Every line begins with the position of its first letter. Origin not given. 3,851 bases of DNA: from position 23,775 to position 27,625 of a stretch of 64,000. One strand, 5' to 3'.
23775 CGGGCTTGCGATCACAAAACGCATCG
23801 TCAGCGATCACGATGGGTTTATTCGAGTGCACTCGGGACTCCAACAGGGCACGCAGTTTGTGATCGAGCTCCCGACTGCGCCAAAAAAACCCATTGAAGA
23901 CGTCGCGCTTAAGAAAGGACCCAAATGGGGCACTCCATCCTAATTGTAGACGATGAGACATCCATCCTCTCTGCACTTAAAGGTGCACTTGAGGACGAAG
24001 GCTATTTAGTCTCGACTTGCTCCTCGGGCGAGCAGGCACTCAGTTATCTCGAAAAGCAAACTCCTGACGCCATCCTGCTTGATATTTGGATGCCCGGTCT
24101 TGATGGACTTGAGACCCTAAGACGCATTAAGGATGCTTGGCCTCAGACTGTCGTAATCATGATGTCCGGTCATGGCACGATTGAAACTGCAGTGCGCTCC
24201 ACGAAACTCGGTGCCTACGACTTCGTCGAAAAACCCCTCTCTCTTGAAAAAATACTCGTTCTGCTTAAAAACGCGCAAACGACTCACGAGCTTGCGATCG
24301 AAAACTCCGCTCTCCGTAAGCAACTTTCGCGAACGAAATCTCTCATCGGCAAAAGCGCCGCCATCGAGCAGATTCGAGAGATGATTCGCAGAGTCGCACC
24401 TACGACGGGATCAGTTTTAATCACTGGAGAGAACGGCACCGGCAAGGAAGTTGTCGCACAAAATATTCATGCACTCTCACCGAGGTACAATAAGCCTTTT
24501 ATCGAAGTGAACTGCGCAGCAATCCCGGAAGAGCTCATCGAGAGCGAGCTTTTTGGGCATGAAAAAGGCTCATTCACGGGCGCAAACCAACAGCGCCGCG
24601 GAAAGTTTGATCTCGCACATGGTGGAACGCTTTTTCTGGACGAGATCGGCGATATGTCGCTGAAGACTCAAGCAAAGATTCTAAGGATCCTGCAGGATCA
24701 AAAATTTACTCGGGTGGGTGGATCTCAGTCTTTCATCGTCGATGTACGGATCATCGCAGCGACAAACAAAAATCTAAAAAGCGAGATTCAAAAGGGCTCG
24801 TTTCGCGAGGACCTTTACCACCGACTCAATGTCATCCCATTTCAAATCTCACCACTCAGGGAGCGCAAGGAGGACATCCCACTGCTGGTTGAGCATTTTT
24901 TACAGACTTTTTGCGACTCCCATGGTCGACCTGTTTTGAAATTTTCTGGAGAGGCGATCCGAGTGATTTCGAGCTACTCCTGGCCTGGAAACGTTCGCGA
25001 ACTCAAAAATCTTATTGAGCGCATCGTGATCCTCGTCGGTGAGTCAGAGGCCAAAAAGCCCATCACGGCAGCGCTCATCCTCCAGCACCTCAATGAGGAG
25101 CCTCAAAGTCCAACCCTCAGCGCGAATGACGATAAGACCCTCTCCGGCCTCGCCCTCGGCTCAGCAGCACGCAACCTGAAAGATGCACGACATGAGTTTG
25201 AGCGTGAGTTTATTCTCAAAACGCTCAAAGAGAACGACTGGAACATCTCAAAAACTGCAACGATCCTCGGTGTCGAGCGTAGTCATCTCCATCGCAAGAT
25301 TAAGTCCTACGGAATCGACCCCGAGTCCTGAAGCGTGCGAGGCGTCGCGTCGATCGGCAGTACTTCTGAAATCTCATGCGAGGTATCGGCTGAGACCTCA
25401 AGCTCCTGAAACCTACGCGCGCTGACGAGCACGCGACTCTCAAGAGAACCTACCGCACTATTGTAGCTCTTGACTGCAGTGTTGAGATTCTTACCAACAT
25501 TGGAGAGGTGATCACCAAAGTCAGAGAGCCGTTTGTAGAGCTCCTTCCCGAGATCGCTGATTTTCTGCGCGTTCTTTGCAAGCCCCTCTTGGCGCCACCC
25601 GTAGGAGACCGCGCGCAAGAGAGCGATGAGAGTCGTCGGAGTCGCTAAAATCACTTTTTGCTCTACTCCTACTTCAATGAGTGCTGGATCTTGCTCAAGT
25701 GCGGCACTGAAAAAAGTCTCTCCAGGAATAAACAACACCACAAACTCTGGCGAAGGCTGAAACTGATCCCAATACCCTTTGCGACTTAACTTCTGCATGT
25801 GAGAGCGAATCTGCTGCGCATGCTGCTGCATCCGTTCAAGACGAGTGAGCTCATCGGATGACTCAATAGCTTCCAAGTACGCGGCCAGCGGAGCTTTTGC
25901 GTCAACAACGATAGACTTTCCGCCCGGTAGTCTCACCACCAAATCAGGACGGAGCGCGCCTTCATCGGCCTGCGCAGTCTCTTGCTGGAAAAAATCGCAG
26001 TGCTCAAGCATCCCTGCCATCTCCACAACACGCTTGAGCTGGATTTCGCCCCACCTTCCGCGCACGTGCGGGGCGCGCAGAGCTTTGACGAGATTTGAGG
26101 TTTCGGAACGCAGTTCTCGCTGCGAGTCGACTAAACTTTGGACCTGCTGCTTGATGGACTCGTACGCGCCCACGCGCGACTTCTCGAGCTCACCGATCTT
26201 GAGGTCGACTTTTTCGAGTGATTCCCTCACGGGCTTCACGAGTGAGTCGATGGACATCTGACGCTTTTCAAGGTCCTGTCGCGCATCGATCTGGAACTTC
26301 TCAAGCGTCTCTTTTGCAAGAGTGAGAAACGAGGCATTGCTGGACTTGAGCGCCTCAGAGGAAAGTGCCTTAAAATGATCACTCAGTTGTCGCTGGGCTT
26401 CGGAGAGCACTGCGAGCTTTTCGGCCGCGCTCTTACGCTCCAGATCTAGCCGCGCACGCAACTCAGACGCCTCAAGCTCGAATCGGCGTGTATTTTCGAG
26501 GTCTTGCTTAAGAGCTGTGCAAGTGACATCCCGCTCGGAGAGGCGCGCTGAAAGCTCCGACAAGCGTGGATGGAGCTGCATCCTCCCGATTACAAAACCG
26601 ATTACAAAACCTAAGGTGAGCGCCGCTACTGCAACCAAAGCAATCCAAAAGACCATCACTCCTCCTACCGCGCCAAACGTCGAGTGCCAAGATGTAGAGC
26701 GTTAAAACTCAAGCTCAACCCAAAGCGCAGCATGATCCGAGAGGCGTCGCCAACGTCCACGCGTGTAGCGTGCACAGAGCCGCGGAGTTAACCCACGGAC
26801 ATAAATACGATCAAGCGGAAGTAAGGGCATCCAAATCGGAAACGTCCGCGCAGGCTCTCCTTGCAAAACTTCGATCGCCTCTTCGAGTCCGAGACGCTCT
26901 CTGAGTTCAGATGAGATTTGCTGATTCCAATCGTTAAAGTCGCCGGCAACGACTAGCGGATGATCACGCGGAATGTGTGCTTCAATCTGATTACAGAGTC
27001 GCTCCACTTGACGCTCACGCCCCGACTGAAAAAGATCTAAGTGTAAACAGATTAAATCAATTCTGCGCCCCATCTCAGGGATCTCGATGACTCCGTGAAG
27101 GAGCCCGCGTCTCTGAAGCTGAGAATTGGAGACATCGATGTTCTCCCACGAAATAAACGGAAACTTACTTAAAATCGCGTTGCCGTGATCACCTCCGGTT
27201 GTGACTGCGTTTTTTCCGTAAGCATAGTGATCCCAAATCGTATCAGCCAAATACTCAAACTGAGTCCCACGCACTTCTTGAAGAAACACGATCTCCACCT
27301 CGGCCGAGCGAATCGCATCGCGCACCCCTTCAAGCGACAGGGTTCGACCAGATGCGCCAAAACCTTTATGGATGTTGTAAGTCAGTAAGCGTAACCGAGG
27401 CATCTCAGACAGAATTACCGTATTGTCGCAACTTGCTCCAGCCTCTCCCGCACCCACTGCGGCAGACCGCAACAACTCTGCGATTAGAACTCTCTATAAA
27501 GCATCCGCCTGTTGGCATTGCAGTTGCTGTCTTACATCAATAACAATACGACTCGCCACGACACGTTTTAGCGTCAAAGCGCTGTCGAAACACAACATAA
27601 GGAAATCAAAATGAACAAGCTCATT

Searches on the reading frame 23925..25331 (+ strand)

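Call 3: search_protein_families(library=pfam, proteins=[window:23925-25331:+], max_evalue=0.01)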
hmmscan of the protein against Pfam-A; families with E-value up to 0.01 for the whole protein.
window:23925-25331:+ (468 aa): 11 families
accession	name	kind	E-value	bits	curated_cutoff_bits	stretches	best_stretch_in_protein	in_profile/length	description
PF00158.32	Sigma54_activat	-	3.9e-74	248.3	20.2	1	140-306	1-167/168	Sigma-54 interaction domain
PF00072.30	Response_reg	-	2.5e-32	111.8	30.2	1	5-112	1-108/111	Response regulator receiver domain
PF25601.1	AAA_lid_14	-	1.1e-23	83.3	27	1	312-395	1-80/87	AAA+ ATPase lid domain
PF14532.12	Sigma54_activ_2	-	1.5e-21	77.5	25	1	141-311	1-138/138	Sigma-54 interaction domain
PF02954.25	HTH_8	-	8.5e-11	41.9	22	1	423-462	3-42/42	Bacterial regulatory protein, Fis family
PF01078.27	Mg_chelatase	-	2.7e-07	30.7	20.3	1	161-282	22-158/207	Magnesium chelatase, subunit ChlI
PF07728.20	AAA_5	-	2.9e-07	31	22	1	164-284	2-125/139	AAA domain (dynein-related subfamily)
PF13191.12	AAA_16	-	2.9e-05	25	32.6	1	140-199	2-62/167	AAA ATPase domain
PF13401.12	AAA_22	-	0.00034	21.4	27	0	160-199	4-43/130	AAA domain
PF00004.35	AAA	-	0.00061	20.7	21.2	1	164-282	1-110/131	ATPase family associated with various cellular activities (AAA)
PF07724.20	AAA_2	-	0.0018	18.8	27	1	161-290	3-133/166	AAA domain (Cdc48 subfamily)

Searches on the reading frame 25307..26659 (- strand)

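Call 3: search_protein_families(library=pfam, proteins=[window:25307-26659:-], max_evalue=0.01)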
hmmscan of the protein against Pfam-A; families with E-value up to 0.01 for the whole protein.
window:25307-26659:- (450 aa): 1 family
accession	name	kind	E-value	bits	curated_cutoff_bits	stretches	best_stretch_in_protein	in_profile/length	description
PF02646.22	RmuC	-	4.1e-106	354.8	26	1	136-425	2-289/291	RmuC family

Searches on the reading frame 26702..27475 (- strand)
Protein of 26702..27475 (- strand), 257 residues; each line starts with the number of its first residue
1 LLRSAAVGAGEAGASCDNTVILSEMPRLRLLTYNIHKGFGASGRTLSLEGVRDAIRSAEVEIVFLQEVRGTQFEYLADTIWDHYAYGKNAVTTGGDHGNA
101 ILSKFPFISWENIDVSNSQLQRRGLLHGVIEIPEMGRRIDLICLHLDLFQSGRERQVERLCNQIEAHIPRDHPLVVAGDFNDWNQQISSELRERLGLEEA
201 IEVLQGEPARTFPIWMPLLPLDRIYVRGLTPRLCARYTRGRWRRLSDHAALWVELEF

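Call 3: search_protein_families(library=pfam, proteins=[window:26702-27475:-], max_evalue=0.01)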
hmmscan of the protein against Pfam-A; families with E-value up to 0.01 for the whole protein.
window:26702-27475:- (257 aa): 1 family
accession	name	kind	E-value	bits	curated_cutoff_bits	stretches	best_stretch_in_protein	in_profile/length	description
PF03372.29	Exo_endo_phos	-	2.1e-21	77.1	24.5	1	31-248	1-225/225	Endonuclease/Exonuclease/phosphatase family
